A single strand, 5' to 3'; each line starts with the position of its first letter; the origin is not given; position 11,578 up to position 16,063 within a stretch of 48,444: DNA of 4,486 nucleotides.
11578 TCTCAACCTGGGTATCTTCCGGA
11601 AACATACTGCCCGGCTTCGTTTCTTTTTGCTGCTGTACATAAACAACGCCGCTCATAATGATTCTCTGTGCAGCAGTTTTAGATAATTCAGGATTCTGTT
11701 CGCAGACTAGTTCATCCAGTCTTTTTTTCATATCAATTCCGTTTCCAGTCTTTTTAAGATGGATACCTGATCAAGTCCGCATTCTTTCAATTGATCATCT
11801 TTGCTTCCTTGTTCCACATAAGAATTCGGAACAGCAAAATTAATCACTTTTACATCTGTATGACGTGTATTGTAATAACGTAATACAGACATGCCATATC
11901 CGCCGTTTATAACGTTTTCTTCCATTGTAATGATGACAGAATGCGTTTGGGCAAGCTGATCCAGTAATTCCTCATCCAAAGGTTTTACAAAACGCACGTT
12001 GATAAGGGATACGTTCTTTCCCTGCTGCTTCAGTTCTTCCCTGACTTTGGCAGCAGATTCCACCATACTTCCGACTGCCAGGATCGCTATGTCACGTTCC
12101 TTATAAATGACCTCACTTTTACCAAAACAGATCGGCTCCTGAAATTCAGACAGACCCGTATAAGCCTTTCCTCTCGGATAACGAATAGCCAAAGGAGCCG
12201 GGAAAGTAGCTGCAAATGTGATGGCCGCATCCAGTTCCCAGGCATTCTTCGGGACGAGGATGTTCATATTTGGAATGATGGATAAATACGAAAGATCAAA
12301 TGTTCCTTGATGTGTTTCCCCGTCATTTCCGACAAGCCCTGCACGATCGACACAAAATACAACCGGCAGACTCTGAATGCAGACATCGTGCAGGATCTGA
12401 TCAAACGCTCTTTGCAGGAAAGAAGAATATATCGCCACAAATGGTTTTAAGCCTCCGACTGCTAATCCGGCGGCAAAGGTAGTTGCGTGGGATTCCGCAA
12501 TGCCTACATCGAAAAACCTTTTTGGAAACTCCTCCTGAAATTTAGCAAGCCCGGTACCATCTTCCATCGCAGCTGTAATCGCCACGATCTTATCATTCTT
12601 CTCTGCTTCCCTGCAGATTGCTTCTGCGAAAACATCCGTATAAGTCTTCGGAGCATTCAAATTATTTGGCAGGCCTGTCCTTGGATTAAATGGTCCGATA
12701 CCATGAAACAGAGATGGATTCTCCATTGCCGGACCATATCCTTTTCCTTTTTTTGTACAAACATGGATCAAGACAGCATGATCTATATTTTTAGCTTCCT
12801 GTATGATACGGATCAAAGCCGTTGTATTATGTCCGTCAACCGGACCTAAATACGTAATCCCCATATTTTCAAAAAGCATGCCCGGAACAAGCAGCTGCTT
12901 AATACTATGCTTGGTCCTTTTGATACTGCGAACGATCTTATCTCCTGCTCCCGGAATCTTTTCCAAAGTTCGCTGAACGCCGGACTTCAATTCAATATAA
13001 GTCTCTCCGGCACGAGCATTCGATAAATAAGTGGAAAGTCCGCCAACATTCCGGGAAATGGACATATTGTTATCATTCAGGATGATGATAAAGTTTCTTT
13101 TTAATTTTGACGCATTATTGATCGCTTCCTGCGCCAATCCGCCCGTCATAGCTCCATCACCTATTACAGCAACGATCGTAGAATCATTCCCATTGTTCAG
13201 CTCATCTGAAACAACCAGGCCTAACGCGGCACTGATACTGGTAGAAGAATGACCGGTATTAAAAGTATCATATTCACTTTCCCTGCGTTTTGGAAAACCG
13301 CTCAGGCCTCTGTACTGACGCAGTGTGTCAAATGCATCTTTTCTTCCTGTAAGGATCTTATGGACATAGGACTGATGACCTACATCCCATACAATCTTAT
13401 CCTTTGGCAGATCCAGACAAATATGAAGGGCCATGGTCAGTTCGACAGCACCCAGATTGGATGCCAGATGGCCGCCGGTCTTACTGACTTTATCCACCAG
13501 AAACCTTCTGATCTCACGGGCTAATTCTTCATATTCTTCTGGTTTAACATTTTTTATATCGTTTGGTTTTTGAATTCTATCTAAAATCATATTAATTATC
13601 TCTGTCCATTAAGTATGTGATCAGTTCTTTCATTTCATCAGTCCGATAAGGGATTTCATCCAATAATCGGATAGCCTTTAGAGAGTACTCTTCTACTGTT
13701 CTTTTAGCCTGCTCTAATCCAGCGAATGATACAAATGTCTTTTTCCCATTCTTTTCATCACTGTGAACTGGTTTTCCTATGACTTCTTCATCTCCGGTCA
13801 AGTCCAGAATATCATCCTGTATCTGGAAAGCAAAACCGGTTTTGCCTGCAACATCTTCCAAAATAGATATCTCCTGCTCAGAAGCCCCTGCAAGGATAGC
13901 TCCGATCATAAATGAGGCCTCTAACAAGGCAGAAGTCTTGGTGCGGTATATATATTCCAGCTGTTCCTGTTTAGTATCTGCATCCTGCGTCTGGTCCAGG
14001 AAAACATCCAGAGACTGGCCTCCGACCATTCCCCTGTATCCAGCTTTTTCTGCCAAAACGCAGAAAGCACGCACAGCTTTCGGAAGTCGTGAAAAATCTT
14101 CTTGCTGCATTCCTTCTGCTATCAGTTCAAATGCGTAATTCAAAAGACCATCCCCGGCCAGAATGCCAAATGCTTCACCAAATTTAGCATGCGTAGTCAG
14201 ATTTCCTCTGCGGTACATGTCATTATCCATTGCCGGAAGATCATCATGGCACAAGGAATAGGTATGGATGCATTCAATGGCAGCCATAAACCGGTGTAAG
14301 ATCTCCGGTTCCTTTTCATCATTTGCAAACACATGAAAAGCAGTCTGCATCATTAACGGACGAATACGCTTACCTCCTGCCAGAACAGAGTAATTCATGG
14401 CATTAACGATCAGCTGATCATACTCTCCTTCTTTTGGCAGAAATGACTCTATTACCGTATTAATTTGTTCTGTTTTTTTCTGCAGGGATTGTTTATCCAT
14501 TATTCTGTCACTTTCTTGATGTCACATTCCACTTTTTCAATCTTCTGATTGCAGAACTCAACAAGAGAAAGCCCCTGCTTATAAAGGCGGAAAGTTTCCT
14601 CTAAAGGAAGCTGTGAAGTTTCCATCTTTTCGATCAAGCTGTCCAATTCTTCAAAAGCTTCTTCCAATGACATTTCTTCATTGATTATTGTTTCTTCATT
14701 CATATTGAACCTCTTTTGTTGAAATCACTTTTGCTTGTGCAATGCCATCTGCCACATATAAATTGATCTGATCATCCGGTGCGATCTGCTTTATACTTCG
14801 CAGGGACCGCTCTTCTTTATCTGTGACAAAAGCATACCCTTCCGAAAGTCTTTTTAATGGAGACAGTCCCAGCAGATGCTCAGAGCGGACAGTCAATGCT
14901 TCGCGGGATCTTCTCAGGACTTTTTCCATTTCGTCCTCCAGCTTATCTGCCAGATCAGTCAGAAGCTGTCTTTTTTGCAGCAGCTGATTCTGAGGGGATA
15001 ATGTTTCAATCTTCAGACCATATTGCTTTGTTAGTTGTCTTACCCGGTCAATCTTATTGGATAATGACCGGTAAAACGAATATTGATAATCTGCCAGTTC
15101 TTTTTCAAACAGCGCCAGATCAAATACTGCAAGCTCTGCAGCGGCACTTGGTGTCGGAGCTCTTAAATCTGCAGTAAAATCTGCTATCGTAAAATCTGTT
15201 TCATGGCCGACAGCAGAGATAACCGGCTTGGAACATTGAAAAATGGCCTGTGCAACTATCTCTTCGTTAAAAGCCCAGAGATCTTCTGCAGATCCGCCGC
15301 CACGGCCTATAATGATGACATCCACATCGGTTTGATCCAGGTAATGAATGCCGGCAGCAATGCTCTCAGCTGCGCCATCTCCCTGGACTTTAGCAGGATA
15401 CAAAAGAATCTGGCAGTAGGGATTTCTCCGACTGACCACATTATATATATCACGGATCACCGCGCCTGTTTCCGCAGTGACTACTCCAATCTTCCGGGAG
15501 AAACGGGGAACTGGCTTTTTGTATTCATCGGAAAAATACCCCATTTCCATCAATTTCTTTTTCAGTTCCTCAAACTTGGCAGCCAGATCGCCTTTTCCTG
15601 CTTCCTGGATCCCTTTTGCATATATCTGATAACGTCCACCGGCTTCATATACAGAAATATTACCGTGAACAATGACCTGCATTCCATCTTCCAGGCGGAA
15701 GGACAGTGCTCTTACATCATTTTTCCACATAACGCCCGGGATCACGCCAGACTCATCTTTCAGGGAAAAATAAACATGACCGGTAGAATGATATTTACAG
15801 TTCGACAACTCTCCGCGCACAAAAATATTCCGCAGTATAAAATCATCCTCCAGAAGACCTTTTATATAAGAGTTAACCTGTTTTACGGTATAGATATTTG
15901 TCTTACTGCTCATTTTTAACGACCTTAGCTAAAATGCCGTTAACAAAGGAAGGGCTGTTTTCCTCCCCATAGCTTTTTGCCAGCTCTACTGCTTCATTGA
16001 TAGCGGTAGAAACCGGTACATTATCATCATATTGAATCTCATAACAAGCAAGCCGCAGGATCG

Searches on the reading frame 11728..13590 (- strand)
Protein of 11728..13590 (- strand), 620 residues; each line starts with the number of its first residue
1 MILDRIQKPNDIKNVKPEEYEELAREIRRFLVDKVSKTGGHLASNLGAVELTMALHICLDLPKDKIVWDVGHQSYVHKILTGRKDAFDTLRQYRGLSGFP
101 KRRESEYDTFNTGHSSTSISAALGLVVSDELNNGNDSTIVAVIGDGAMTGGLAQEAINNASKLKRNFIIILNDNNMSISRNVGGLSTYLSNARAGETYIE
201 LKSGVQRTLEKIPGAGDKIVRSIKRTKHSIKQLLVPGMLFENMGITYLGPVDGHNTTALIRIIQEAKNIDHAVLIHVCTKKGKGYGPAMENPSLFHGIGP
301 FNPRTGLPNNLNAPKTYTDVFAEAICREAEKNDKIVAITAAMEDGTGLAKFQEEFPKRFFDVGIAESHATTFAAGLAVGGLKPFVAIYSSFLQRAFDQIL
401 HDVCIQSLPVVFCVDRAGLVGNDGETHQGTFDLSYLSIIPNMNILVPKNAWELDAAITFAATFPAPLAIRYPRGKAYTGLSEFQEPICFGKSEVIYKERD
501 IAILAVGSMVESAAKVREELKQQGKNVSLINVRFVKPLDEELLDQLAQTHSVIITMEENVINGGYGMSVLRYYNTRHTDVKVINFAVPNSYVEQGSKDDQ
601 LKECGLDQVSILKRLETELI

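Call 71: search_protein_families(library=pfam, proteins=[window:11728-13590:-], max_evalue=0.00001)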
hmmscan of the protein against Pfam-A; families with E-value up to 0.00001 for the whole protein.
window:11728-13590:- (620 aa): 5 families
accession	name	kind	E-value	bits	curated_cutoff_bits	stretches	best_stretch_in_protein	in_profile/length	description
PF13292.11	DXP_synthase_N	-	2e-118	395.1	21.2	1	3-279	1-274/274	1-deoxy-D-xylulose-5-phosphate synthase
PF02779.29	Transket_pyr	-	3.5e-44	151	27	1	316-475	4-171/174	Transketolase, pyrimidine binding domain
PF02780.25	Transketolase_C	-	5.9e-26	91.2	25.9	1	490-611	1-124/124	Transketolase, C-terminal domain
PF17147.9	PFOR_II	-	3.2e-07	31.1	27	1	500-584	2-87/102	Pyruvate:ferredoxin oxidoreductase core domain II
PF00456.26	Transketolase_N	-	4e-07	29.8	22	0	23-182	5-191/334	Transketolase, thiamine diphosphate binding domain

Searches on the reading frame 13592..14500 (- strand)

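Call 71: search_protein_families(library=pfam, proteins=[window:13592-14500:-], max_evalue=0.00001)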
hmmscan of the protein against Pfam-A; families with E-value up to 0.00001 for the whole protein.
window:13592-14500:- (302 aa): 1 family
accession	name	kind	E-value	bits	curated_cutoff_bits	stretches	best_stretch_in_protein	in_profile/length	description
PF00348.22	polyprenyl_synt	-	4e-55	187.2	27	1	29-271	2-228/251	Polyprenyl synthetase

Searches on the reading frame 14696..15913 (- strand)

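Call 71: search_protein_families(library=pfam, proteins=[window:14696-15913:-], max_evalue=0.00001)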
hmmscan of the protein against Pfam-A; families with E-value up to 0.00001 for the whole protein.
window:14696-15913:- (405 aa): 3 families
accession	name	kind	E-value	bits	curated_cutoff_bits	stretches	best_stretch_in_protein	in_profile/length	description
PF02601.20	Exonuc_VII_L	-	2.2e-90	303.8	35.9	2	126-341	1-215/315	Exonuclease VII, large subunit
PF13742.12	tRNA_anti_2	-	1.6e-30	105.6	27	1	8-102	1-94/95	OB-fold nucleic acid binding domain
PF01336.31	tRNA_anti-codon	-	3.5e-13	49.7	27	1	32-103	3-73/75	OB-fold nucleic acid binding domain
